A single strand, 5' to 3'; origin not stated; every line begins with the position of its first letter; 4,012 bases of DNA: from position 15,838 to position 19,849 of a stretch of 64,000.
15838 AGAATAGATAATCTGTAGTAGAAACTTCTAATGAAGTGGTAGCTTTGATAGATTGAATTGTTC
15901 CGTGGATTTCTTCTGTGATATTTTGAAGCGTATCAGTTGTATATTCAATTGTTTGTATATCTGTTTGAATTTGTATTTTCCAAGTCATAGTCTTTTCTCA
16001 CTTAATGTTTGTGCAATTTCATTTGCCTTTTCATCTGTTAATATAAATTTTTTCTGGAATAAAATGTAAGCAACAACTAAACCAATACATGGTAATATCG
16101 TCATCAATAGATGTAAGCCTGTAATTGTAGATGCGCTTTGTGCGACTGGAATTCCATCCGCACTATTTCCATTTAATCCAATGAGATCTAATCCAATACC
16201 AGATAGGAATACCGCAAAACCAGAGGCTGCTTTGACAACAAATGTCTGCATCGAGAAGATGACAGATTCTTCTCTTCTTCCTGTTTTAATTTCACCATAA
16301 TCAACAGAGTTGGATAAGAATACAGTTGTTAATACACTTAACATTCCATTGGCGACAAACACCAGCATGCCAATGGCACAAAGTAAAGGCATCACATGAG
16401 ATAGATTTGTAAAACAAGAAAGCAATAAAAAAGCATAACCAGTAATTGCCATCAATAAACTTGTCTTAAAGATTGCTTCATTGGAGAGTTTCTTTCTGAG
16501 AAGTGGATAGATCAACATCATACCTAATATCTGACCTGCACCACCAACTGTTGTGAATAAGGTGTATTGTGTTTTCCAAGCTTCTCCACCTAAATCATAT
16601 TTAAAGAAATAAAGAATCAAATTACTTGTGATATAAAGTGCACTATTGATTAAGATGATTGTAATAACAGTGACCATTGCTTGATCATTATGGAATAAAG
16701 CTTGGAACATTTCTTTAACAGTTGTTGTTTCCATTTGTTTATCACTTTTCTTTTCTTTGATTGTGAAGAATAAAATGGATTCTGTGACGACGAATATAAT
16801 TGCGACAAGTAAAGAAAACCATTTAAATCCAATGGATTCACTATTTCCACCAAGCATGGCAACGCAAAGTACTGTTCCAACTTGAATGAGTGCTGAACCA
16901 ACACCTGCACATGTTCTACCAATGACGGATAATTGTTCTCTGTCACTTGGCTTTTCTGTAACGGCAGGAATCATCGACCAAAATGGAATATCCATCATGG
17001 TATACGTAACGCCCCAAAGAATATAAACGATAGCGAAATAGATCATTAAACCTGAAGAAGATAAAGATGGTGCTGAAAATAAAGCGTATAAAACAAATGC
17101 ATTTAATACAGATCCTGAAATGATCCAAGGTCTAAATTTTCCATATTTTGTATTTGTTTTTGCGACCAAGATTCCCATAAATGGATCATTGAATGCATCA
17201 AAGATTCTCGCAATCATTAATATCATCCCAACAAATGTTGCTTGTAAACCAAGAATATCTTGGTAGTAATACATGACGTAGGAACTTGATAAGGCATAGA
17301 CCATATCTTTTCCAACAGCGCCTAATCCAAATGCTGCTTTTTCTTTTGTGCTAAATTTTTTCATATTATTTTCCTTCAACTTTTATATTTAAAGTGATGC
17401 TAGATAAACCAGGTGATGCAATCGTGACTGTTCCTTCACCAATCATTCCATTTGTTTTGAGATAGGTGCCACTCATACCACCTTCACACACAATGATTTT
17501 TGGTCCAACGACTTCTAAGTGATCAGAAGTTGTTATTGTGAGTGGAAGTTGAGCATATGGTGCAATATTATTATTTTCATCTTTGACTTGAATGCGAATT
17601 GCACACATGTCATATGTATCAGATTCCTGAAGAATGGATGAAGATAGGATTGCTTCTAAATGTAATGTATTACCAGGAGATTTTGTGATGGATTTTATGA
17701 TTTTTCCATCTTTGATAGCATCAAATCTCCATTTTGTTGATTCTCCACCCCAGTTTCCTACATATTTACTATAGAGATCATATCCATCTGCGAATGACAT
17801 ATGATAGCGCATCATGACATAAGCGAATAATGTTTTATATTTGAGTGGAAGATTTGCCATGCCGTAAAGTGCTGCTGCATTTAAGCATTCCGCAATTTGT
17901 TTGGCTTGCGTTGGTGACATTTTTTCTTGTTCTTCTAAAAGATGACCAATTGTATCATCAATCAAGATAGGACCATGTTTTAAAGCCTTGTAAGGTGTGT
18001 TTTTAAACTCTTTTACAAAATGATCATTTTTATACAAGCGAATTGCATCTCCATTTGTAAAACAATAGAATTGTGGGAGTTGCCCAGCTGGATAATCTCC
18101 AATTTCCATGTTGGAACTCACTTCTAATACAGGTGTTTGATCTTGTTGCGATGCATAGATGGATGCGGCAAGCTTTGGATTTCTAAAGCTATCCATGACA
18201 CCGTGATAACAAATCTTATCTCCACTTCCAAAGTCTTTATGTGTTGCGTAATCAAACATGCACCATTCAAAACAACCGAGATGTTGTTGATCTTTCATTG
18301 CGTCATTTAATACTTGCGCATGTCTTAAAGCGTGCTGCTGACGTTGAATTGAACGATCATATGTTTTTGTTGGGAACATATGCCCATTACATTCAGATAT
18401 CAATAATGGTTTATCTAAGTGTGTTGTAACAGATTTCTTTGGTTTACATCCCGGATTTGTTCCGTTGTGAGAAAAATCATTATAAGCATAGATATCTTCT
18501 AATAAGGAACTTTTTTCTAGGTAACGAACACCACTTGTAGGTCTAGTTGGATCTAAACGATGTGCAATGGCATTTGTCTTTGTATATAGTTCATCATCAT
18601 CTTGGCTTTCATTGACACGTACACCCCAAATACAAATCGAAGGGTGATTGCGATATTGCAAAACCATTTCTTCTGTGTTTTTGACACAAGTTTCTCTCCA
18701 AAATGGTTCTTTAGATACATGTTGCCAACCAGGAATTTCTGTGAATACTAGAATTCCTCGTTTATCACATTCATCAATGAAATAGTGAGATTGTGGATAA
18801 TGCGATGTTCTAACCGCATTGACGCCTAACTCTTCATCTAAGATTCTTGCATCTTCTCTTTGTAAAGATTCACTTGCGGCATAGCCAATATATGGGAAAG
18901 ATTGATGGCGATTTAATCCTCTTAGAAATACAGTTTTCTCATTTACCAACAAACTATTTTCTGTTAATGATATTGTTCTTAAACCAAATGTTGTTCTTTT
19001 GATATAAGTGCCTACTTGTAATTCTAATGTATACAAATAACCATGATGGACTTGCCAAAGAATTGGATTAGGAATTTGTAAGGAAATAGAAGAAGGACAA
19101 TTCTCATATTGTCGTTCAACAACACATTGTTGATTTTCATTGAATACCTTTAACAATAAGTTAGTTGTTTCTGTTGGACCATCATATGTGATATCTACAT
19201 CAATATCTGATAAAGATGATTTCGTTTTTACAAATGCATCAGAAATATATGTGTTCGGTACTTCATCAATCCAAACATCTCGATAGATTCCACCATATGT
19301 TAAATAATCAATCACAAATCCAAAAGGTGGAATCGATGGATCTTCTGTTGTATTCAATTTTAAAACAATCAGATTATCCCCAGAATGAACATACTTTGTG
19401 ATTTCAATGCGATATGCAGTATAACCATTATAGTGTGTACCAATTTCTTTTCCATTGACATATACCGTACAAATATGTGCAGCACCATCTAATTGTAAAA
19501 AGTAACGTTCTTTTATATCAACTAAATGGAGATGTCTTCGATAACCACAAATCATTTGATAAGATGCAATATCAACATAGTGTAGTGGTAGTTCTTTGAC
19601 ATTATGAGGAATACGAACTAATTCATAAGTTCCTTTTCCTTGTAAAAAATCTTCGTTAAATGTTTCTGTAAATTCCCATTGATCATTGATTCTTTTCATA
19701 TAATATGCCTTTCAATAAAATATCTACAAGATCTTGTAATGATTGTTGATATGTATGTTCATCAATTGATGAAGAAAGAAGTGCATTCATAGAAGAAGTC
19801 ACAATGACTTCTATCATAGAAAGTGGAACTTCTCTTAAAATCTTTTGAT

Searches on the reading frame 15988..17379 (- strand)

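Call 48: search_protein_families(library=pfam, proteins=[window:15988-17379:-], max_evalue=0.001)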
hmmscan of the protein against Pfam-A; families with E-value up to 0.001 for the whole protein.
window:15988-17379:- (464 aa): 2 families
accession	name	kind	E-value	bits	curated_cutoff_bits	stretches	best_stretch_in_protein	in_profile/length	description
PF13347.12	MFS_2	-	5.3e-74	249.7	27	1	17-442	2-421/427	MFS/sugar transport protein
PF07690.21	MFS_1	-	3.9e-14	52.8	33.4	2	159-357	124-321/347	Major Facilitator Superfamily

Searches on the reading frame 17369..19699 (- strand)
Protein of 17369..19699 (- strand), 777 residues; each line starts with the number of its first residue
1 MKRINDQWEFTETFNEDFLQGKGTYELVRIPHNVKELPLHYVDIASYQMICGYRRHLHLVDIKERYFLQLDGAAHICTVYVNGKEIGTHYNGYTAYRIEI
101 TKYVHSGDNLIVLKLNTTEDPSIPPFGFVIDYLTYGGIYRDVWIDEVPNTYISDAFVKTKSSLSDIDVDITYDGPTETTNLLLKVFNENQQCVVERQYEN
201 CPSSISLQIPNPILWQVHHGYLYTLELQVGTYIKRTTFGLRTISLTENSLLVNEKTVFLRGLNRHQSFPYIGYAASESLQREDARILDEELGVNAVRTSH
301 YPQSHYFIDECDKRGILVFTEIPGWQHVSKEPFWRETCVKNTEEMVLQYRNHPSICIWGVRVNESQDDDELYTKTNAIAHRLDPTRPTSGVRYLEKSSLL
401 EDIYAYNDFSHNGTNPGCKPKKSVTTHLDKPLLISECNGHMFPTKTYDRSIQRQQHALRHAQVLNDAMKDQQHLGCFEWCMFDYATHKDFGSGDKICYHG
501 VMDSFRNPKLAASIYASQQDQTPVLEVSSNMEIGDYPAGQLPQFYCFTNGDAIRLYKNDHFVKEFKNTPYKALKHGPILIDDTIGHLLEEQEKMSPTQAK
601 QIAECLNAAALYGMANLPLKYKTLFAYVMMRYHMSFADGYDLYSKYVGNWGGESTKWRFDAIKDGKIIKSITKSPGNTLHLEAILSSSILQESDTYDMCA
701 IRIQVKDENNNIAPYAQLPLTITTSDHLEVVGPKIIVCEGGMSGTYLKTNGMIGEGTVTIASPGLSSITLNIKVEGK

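Call 48: search_protein_families(library=pfam, proteins=[window:17369-19699:-], max_evalue=0.001)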
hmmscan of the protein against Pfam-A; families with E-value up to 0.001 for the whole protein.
window:17369-19699:- (777 aa): 4 families
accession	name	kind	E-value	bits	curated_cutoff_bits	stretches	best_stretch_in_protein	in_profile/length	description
PF02836.23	Glyco_hydro_2_C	-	9.2e-31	107.5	21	1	244-519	2-297/302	Glycosyl hydrolases family 2, TIM barrel domain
PF02837.24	Glyco_hydro_2_N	-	2.1e-12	47.8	28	1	31-144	46-165/169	Glycosyl hydrolases family 2, sugar binding domain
PF22666.2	Glyco_hydro_2_N2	-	1.6e-08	35.2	27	1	53-116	52-118/167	Glycosyl hydrolase 2 galactose-binding domain-like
PF00703.27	Glyco_hydro_2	-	1.2e-06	29.7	23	1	150-241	1-109/109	Glycosyl hydrolases family 2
